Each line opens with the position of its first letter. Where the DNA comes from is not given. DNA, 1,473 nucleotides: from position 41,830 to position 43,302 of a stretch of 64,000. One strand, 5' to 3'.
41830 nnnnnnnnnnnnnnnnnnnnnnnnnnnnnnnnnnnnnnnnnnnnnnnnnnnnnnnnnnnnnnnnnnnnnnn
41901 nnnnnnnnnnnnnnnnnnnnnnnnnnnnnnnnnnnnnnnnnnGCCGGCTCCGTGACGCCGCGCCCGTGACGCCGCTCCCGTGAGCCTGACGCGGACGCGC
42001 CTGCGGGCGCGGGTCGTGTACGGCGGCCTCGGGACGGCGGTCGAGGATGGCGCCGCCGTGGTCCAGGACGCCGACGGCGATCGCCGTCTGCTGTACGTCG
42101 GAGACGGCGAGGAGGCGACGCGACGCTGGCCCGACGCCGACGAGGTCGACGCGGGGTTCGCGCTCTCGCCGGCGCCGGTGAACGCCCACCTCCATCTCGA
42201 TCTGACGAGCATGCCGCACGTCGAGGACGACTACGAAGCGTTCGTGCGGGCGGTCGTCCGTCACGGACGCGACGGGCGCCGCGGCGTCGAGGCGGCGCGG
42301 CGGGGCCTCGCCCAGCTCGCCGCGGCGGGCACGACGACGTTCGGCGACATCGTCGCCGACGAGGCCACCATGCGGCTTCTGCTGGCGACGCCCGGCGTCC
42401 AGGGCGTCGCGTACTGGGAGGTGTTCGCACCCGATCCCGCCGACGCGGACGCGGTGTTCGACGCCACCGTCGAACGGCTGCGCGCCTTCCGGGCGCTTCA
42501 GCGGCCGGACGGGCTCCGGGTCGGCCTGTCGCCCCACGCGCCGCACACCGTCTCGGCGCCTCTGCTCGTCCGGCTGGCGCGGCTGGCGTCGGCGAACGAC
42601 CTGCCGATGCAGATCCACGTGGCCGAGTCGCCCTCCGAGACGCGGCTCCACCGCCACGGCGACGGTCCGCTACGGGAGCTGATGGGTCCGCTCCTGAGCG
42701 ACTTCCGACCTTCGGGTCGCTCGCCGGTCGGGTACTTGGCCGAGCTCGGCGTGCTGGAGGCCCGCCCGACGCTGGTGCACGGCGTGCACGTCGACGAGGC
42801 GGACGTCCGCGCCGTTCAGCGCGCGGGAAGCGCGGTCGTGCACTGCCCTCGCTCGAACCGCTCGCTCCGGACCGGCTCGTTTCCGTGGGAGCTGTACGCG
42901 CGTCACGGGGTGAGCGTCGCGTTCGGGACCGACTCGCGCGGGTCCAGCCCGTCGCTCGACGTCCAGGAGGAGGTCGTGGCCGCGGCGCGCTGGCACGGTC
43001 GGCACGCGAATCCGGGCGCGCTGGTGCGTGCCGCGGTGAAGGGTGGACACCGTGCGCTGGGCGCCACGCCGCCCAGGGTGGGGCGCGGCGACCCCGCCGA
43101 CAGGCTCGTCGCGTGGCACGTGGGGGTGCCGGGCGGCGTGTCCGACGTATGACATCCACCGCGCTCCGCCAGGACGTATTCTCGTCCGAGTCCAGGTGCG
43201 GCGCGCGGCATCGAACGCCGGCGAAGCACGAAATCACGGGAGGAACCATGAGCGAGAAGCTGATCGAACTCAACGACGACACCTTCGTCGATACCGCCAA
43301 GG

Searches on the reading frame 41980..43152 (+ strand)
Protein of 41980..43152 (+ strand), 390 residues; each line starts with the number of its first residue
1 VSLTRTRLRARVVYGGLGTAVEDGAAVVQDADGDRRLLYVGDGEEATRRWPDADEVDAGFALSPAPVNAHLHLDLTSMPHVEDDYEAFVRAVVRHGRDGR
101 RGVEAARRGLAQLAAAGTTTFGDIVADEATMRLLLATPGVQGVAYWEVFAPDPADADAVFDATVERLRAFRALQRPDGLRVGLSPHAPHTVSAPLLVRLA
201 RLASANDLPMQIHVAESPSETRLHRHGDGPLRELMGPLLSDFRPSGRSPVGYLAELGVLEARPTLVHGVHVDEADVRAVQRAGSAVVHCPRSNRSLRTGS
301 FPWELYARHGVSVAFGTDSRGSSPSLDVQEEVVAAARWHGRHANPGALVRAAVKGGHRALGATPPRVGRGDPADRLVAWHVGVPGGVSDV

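Call 11: search_protein_families(library=pfam, proteins=[window:41980-43152:+], max_evalue=0.001)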
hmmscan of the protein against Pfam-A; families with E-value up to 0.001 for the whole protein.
window:41980-43152:+ (390 aa): 1 family
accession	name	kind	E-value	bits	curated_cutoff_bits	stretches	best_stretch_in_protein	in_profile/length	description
PF01979.26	Amidohydro_1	-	1.7e-26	93.7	25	1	62-362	2-300/345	Amidohydrolase family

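Call 85: search_protein_families(library=ncbifam, proteins=[window:41980-43152:+], max_evalue=1e-10)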
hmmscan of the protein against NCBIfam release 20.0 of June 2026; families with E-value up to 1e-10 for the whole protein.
window:41980-43152:+ (390 aa): 19 families
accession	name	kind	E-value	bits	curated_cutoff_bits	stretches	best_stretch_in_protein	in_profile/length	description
NF006269.1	PRK08418.1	equivalog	1.5e-31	109.5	320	1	34-374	27-370/408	aminofutalosine deaminase family hydrolase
NF006549.0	PRK09045.1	equivalog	1.1e-28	100.1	540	1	35-337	37-329/444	TRZ/ATZ family hydrolase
NF006681.0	PRK09229.1-2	equivalog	2e-26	92.8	362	1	246-375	250-383/451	formimidoylglutamate deiminase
NF006252.0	PRK08393.1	equivalog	3.1e-23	82.5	617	1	62-349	52-327/424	N-ethylammeline chlorohydrolase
TIGR02022.1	hutF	equivalog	9.2e-22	77.4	413.05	1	163-376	187-390/455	formimidoylglutamate deiminase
NF006055.0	PRK08203.1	equivalog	2.3e-19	69.3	532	1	156-360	179-371/455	8-oxoguanine deaminase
NF004701.0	PRK06038.1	equivalog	2.1e-18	66.3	609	1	62-363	55-350/432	N-ethylammeline chlorohydrolase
NF005211.0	PRK06687.1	equivalog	3.7e-18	65.5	703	1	34-336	28-321/419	TRZ/ATZ family protein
TIGR02967.1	guan_deamin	equivalog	4.9e-17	62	375.4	1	189-362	181-342/401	guanine deaminase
NF006684.0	PRK09229.1-5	equivalog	1.7e-15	56.8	525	1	164-377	188-391/456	formimidoylglutamate deiminase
NF005557.0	PRK07228.1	equivalog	8.8e-14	51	522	1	177-360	182-354/445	5'-deoxyadenosine deaminase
NF006679.0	PRK09228.1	subfamily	9.7e-14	50.9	351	1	242-362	245-367/433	guanine deaminase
NF006683.0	PRK09229.1-4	equivalog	1.2e-13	50.9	654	1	172-376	198-393/457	formimidoylglutamate deiminase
NF004995.0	PRK06380.1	subfamily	8.3e-13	48.1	567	1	59-335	49-311/418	metal-dependent hydrolase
NF005540.0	PRK07203.1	equivalog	7.1e-12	44.7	444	0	185-322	196-316/444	putative aminohydrolase SsnA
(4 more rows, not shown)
